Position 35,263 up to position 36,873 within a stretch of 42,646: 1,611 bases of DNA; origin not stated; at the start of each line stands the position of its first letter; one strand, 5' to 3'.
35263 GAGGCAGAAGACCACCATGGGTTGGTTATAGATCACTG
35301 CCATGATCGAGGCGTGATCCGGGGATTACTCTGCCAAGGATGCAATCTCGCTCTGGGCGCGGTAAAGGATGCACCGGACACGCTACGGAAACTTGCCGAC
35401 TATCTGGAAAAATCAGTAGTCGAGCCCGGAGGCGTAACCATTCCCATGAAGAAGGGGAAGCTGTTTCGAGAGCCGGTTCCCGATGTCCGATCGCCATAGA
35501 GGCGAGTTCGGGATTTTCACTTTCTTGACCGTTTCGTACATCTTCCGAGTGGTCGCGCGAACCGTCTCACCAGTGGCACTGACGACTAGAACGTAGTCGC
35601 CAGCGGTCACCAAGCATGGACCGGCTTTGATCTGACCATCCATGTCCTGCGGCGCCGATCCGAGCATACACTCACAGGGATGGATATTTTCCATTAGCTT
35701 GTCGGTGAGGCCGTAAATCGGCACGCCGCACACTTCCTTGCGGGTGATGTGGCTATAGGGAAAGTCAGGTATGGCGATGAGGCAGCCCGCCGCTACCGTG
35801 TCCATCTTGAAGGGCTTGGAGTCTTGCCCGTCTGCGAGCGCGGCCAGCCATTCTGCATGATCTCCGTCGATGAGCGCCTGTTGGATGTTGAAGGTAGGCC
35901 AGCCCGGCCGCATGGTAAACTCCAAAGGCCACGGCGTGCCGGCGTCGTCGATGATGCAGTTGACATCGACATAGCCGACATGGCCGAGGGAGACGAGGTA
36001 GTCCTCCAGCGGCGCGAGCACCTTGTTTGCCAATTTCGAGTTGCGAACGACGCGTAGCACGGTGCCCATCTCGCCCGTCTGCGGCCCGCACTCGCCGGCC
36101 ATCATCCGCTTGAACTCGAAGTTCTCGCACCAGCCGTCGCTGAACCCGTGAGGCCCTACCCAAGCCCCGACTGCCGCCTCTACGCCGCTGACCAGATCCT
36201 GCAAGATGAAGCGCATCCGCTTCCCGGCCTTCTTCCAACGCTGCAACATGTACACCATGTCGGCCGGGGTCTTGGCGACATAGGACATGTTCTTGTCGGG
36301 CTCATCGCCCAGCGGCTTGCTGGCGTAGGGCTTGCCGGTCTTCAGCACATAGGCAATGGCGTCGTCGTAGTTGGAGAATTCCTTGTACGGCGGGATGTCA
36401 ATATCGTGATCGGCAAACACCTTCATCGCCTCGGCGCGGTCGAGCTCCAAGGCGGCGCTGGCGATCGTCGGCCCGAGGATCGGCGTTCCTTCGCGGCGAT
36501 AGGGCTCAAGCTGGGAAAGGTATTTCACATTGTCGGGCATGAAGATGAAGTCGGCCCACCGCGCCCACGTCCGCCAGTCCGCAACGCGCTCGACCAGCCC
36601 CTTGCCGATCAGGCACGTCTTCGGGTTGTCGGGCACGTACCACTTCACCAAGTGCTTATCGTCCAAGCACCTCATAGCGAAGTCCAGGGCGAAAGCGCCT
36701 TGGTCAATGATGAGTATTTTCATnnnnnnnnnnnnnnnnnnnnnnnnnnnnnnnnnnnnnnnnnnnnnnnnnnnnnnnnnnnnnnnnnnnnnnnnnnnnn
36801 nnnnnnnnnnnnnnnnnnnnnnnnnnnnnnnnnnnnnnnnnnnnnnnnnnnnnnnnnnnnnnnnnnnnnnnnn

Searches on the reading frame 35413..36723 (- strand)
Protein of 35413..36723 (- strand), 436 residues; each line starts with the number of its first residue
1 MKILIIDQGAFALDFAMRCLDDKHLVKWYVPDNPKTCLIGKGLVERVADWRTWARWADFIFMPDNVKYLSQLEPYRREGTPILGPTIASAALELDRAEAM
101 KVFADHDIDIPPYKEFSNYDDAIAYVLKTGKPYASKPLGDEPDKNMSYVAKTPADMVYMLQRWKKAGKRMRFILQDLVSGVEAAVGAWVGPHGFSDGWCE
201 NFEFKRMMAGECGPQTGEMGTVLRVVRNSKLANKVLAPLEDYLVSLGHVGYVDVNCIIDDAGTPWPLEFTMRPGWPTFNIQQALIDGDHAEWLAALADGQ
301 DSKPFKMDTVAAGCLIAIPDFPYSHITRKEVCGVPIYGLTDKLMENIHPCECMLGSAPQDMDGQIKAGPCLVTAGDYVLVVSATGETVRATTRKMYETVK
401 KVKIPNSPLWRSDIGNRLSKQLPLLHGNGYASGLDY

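Call 14: search_protein_families(library=pfam, proteins=[window:35413-36723:-], max_evalue=0.01)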
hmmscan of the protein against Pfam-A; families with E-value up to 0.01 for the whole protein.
window:35413-36723:- (436 aa): 2 families
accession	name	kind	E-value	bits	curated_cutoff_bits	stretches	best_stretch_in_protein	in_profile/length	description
PF02843.22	GARS_C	-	1.3e-05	25.9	34.8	1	363-417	45-92/92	Phosphoribosylglycinamide synthetase, C domain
PF01071.24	GARS_A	-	1.4e-05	25.5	27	1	101-225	8-135/194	Phosphoribosylglycinamide synthetase, ATP-grasp (A) domain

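Call 15: search_protein_families(library=phrogs, proteins=[window:35413-36723:-], max_evalue=0.01)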
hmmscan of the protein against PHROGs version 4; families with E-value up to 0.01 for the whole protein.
window:35413-36723:- (436 aa): 0 families
